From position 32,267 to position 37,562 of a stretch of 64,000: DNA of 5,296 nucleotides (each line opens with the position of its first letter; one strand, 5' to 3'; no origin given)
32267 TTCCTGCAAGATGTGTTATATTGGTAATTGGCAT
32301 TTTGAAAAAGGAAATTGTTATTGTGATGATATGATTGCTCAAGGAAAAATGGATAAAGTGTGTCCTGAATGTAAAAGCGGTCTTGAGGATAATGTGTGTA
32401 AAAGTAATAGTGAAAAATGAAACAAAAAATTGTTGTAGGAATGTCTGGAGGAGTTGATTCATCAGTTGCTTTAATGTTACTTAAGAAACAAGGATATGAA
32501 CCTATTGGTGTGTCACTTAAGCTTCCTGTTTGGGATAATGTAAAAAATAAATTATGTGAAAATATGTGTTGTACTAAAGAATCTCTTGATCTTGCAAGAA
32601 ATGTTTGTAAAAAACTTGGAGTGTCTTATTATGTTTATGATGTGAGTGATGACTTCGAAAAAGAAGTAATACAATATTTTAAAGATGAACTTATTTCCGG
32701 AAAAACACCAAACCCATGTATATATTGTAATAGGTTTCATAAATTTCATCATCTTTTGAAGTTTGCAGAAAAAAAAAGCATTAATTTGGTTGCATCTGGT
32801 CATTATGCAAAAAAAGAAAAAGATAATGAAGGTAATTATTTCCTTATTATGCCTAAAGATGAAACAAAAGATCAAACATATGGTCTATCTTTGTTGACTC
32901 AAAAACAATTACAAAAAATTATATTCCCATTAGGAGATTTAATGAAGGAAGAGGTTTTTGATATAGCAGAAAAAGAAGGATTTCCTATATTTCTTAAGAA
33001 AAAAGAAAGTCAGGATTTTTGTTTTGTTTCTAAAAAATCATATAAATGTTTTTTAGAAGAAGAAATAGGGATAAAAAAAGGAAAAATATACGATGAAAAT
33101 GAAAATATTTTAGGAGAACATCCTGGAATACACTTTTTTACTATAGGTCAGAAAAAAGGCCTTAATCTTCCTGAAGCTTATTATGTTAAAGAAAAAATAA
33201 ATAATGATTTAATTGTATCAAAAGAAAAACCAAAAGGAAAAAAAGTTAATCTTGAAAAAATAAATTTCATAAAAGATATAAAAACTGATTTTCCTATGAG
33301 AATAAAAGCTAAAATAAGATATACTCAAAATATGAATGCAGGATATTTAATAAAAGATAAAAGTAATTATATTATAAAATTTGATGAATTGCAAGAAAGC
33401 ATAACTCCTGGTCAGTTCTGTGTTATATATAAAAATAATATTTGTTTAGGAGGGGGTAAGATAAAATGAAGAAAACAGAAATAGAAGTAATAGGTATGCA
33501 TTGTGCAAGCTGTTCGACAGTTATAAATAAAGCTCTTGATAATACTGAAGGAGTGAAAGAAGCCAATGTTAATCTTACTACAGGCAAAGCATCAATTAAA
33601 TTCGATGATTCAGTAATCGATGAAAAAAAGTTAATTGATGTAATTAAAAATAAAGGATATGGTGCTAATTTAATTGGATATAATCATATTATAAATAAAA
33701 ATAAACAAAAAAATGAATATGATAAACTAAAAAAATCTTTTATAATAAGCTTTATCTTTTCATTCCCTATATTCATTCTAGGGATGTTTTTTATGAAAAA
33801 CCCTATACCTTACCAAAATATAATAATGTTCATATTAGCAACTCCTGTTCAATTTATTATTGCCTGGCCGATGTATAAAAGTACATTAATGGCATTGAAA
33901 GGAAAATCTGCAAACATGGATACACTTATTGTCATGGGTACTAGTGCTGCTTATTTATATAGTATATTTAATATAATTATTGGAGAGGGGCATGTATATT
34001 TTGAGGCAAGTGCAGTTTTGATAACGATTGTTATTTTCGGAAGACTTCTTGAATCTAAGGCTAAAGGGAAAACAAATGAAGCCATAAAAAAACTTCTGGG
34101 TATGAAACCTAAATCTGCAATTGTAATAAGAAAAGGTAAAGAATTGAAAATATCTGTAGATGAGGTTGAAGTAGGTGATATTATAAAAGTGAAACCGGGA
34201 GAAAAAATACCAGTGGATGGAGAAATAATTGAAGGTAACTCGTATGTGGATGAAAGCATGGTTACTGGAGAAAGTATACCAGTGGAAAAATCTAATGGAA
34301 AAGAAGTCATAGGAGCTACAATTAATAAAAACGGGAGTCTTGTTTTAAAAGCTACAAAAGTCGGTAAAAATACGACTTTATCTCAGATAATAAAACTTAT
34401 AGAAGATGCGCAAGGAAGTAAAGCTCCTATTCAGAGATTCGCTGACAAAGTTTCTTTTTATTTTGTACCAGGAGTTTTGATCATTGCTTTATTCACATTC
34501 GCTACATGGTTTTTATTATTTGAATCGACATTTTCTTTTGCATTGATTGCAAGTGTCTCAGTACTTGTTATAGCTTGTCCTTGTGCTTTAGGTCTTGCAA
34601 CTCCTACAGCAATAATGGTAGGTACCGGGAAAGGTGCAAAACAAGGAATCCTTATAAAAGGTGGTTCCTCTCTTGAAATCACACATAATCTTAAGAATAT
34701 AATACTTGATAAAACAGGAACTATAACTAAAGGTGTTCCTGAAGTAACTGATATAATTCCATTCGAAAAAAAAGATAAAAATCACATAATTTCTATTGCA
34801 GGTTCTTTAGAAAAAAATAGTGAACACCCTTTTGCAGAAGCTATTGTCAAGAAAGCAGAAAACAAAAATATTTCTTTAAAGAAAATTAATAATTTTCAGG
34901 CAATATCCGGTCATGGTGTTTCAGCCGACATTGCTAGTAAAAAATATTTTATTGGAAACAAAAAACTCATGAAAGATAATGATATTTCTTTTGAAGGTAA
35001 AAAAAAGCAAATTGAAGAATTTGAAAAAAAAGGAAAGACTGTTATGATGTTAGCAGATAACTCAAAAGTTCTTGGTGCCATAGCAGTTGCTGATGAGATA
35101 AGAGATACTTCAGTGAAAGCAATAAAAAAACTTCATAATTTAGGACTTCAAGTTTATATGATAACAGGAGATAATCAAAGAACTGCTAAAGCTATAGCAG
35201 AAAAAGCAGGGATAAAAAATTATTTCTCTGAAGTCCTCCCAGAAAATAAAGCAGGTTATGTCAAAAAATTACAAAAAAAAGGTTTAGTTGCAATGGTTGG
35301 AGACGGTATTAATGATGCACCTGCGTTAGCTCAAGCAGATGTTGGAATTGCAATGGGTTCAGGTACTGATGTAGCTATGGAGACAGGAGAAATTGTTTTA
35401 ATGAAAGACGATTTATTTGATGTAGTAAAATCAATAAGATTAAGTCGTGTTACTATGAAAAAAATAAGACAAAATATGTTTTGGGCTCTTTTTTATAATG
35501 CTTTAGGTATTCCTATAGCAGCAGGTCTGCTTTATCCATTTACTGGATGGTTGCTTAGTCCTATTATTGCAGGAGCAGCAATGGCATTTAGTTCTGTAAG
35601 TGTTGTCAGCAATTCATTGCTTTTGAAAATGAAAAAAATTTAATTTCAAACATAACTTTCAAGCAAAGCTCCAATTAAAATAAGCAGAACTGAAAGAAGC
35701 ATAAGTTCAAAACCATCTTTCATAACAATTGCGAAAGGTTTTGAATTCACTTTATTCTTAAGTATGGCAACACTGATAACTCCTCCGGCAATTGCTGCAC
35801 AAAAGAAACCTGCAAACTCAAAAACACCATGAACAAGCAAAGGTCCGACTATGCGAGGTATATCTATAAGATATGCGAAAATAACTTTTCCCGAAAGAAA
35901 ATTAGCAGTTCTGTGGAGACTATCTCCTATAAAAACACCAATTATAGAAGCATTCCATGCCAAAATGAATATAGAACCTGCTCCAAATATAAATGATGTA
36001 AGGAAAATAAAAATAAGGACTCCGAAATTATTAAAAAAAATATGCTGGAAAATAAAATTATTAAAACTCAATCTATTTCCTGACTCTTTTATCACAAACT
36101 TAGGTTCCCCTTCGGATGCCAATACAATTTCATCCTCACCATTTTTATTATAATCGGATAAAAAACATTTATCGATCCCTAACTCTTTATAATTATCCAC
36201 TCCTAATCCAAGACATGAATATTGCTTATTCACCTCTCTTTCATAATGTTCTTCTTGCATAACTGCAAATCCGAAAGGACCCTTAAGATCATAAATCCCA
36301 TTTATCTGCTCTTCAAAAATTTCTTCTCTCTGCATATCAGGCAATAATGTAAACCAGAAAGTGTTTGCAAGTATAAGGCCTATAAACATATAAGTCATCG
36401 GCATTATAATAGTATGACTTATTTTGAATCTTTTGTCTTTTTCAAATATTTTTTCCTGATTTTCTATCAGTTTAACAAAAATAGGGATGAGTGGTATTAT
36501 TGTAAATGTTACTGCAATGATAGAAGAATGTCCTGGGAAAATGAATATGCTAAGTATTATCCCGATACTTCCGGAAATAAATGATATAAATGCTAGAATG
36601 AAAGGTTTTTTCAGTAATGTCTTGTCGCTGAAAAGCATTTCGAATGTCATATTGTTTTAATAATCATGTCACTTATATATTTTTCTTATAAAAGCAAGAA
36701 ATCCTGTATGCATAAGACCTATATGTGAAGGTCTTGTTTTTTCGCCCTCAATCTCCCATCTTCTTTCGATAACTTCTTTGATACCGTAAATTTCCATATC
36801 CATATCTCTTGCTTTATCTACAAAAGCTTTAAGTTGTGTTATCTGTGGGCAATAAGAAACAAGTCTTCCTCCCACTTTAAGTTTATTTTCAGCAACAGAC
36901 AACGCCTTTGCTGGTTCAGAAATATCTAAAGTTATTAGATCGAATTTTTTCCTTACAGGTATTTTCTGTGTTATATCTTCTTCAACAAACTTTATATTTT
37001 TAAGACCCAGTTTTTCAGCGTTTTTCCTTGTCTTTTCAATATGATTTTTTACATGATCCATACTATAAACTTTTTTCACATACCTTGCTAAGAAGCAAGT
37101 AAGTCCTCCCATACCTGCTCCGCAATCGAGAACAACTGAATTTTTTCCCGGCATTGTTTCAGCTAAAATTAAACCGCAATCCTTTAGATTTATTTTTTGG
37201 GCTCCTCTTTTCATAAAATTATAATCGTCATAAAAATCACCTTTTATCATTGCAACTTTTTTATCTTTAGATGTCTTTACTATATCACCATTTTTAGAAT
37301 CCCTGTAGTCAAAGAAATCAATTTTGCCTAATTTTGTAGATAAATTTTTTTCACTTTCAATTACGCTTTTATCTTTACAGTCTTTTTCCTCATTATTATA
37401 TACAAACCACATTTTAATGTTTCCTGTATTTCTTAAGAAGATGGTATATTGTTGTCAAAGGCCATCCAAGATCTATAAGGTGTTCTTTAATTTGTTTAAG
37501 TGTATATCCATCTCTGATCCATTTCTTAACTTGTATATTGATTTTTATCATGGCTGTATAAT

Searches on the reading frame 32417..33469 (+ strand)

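Call 88: search_protein_families(library=pfam, proteins=[window:32417-33469:+], max_evalue=0.00001)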
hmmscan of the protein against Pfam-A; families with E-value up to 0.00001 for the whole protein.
window:32417-33469:+ (350 aa): 4 families
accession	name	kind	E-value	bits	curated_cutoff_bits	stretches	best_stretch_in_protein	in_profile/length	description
PF03054.22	tRNA_Me_trans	-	5e-65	219.4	20.6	1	3-206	1-202/202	tRNA methyl transferase HUP domain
PF20258.4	tRNA_Me_trans_C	-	1.8e-15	57.5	20.6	1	276-349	3-77/77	Aminomethyltransferase beta-barrel domain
PF20259.3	tRNA_Me_trans_M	-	2e-15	56.5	27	1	211-268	2-65/66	tRNA methyl transferase PRC-barrel domain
PF02540.23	NAD_synthase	-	8.5e-07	28.8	21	0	3-81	19-86/242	NAD synthase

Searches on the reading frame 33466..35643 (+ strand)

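Call 9: search_protein_families(library=pfam, proteins=[window:33466-35643:+], max_evalue=0.01)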
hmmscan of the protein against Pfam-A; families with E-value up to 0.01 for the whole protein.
window:33466-35643:+ (725 aa): 5 families
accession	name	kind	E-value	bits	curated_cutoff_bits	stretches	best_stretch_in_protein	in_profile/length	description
PF00122.25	E1-E2_ATPase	-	1.8e-63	213.8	28.1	1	213-393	2-181/181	E1-E2 ATPase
PF00702.32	Hydrolase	-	5e-38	131.8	26.4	1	410-625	2-191/191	haloacid dehalogenase-like hydrolase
PF00403.32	HMA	-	8.7e-15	55.3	24.8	1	6-65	2-61/62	Heavy-metal-associated domain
PF19991.5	HMA_2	-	0.003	18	30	1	17-80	32-89/154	Heavy metal associated domain 2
PF08282.18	Hydrolase_3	-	0.0085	16.3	20.9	0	608-640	206-238/255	haloacid dehalogenase-like hydrolase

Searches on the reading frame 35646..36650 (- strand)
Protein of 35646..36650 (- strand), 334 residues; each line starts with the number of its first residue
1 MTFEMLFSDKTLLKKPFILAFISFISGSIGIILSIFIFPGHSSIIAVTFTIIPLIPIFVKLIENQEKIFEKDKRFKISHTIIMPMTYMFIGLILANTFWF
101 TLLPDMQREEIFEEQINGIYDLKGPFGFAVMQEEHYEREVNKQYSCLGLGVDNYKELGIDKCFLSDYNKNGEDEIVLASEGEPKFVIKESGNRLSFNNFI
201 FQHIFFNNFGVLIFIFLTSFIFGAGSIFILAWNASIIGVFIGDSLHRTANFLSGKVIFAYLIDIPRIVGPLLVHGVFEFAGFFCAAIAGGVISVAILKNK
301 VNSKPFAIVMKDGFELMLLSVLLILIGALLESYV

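Call 9: search_protein_families(library=pfam, proteins=[window:35646-36650:-], max_evalue=0.01)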
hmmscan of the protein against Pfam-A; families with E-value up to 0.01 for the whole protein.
window:35646-36650:- (334 aa): 2 families
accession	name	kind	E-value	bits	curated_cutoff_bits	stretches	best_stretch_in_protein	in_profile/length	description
PF01944.22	SpoIIM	-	1e-10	42.2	26.9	1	193-334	35-161/163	Stage II sporulation protein M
PF02683.22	DsbD_TM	-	0.0017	18.2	27.1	1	35-95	5-67/219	Cytochrome C biogenesis protein transmembrane domain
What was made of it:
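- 35646..36650 (-): SpoIIM-family membrane protein, 18 nt after TrmI. PF01944 scores 42.2 bits (call 9).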

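Call 10: search_protein_families(library=ncbifam, proteins=[window:35646-36650:-], max_evalue=1)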
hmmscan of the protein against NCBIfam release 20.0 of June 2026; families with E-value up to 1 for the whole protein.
window:35646-36650:- (334 aa): 2 families
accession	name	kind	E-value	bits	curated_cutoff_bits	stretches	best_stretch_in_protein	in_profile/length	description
NF033630.1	SLATT_6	subfamily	0.013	15.2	100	1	20-72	36-88/180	SLATT domain-containing protein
NF001419.0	PRK00293.1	subfamily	0.042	12.4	330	1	43-96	180-235/574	protein-disulfide reductase DsbD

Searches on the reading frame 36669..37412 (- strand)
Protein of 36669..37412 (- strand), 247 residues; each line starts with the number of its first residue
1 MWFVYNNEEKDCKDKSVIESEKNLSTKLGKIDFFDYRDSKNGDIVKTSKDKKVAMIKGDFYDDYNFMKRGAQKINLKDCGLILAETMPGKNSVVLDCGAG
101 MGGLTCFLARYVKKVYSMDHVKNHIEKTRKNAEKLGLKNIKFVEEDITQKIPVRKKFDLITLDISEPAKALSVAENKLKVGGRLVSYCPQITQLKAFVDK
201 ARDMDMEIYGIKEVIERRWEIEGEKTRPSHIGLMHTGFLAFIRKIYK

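Call 9: search_protein_families(library=pfam, proteins=[window:36669-37412:-], max_evalue=0.01)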
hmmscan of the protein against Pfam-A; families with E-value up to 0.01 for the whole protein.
window:36669-37412:- (247 aa): 20 families
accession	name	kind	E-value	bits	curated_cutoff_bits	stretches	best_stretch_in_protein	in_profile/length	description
PF13847.12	Methyltransf_31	-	4.4e-19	69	27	1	90-192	3-116/145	Methyltransferase domain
PF08704.16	GCD14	-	1.1e-11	45.4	26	1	74-226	24-184/247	tRNA methyltransferase complex GCD14 subunit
PF13649.12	Methyltransf_25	-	9.2e-11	42.7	27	1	94-162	1-70/97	Methyltransferase domain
PF01135.25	PCMT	-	4.1e-09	36.9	20.3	1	92-210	75-196/210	Protein-L-isoaspartate(D-aspartate) O-methyltransferase (PCMT)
PF08241.18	Methyltransf_11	-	4.8e-09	37.2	21.2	1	95-185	1-94/95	Methyltransferase domain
PF05175.20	MTS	-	5e-08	33.2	23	1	82-160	22-102/170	Methyltransferase small domain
PF01189.24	Methyltr_RsmB-F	-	3e-07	30.7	27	1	88-173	6-94/199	16S rRNA methyltransferase RsmB/F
PF01728.25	FtsJ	-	5.1e-07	30.2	24.1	1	90-174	21-109/181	FtsJ-like methyltransferase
PF09445.16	Methyltransf_15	-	1.8e-06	28.1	22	1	93-151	3-62/165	RNA cap guanine-N2 methyltransferase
PF13679.12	Methyltransf_32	-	1.9e-06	28.4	27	1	89-152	24-94/143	Methyltransferase domain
PF05891.18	Methyltransf_PK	-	1.2e-05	25.4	27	1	89-160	54-126/218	AdoMet dependent proline di-methyltransferase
PF02527.21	GidB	-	3e-05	23.9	27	1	83-187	41-147/184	rRNA small subunit methyltransferase G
PF03602.21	Cons_hypoth95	-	6.4e-05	23.1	24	1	89-163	40-120/182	Conserved hypothetical protein 95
PF00398.26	RrnaAD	-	0.00012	21.7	24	1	59-149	11-87/263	Ribosomal RNA adenine dimethylase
PF05401.17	NodS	-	0.00013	22.3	24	1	91-161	44-111/201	Nodulation protein S (NodS)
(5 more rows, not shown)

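Call 10: search_protein_families(library=ncbifam, proteins=[window:36669-37412:-], max_evalue=1)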
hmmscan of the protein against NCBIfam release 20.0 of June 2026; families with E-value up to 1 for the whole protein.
window:36669-37412:- (247 aa): 62 families (the best 25 are shown)
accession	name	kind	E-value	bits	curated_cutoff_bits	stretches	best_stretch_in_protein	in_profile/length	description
TIGR00479.1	rumA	equivalog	3.2e-14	52.6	183.55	1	91-163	294-370/432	23S rRNA (uracil(1939)-C(5))-methyltransferase RlmD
TIGR02469.1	CbiT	equivalog_domain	2.7e-12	47.1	78.3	1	81-185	10-119/124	precorrin-6Y C5,15-methyltransferase (decarboxylating) subunit CbiT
NF001453.0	PRK00312.1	equivalog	6.2e-10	39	188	1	87-188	77-177/217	protein-L-isoaspartate(D-aspartate) O-methyltransferase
NF008823.0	PRK11873.1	subfamily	1.5e-09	37.8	263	1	52-160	41-150/272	arsenite methyltransferase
NF011529.0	PRK14968.1-3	equivalog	3.5e-09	36.4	162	1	78-162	22-104/198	putative methyltransferase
TIGR03534.1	RF_mod_PrmC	equivalog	4.2e-09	36.2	199.1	1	88-161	85-161/253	peptide chain release factor N(5)-glutamine methyltransferase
NF001556.0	PRK00377.1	equivalog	2.5e-08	33.9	238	1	90-215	40-171/198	cobalt-precorrin-6Y C(15)-methyltransferase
NF011494.0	PRK14902.1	equivalog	2.5e-08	33.2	319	1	45-164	205-328/444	16S rRNA (cytosine(967)-C(5))-methyltransferase RsmB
TIGR00080.1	pimt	equivalog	4.4e-08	33.2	159.05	1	92-193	79-183/216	protein-L-isoaspartate O-methyltransferase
NF009639.0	PRK13168.1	equivalog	2.8e-07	29.7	458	1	90-153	300-363/446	23S rRNA (uracil(1939)-C(5))-methyltransferase RlmD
TIGR01983.1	UbiG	equivalog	3.4e-07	29.8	102.95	1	90-162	49-122/228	bifunctional 2-polyprenyl-6-hydroxyphenol methylase/3-demethylubiquinol 3-O-methyltransferase UbiG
NF043040.1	corrin_prot_MT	hypoth_equivalog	4.8e-07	29.4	180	1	83-185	34-146/216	corrinoid protein-associated methyltransferase CpaM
NF010549.0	PRK13942.1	equivalog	1.1e-06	28.3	282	1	92-202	79-191/215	protein-L-isoaspartate O-methyltransferase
TIGR00563.1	rsmB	equivalog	1.4e-06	27.7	269.05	1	53-164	208-324/437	16S rRNA (cytosine(967)-C(5))-methyltransferase RsmB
NF005640.0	PRK07402.1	equivalog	2.8e-06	27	219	1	81-203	34-160/200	precorrin-6Y C5,15-methyltransferase subunit CbiT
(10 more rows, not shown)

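Call 53: search_solved_structures(query=window:36672-37412:-, max_evalue=0.001)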
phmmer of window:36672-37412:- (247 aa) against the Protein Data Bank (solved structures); distinct sequences matched with E-value up to 0.001: 27.
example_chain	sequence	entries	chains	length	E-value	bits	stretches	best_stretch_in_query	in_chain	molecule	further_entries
1o54_A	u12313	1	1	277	1.1e-17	67.6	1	18-245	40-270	SAM-dependent O-methyltransferase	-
3mb5_A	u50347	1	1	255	1.4e-17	67.3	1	19-246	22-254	SAM-dependent methyltransferase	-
3lga_A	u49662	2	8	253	2.8e-17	66.3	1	19-245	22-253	SAM-dependent methyltransferase | SAM-dependent methyltransferase, putative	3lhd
5c0o_E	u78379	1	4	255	6.2e-16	61.9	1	40-244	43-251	tRNA (adenine(58)-N(1))-methyltransferase TrmI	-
2pwy_A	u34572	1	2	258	6.6e-16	61.8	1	40-244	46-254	tRNA (adenine-N(1)-)-methyltransferase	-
5c1i_A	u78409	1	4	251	7.9e-15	58.3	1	40-244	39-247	tRNA (adenine(58)-N(1))-methyltransferase TrmI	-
1i9g_A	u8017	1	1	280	2.2e-14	56.8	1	40-245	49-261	HYPOTHETICAL PROTEIN RV2118C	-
2b25_A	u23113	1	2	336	2.7e-11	46.7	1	26-221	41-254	hypothetical protein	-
1f38_A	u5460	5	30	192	2.9e-11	46.6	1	81-208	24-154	PRECORRIN-8W DECARBOXYLASE | Precorrin-6y methyltransferase/putative decarboxylase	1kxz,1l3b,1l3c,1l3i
2yvl_A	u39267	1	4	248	1.1e-09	41.4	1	69-245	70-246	Hypothetical protein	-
2yxd_A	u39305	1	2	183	4.5e-09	39.4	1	63-165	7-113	Probable cobalt-precorrin-6Y C(15)-methyltransferase [decarboxylating]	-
1jg1_A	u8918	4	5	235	2.2e-07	33.9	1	81-186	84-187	protein-L-isoaspartate O-methyltransferase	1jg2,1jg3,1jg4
3lby_A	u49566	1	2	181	6e-07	32.5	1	89-145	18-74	Putative uncharacterized protein SMU.1697c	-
5zvd_B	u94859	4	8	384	8.2e-07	32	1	87-173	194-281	389aa long hypothetical nucleolar protein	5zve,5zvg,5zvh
3mgg_A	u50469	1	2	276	8.6e-07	31.9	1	86-184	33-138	Methyltransferase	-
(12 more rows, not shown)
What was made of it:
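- On TrmI / GCD14 tRNA (m1A) methyltransferase: PF08704 scores 45.4 bits (cut-off 26) (call 9). phmmer aligns residues ~19-246 to P. abyssi TrmI 3lga/3mb5, T. thermophilus TrmI 5c0o/2pwy and Rv2118c 1i9g at E ~ 1e-14 to 1e-17 (call 53).
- Checked: It aligns over its full length to solved TrmI structures 3lga/3mb5, 5c0o/2pwy and 1i9g (calls 9, 53).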
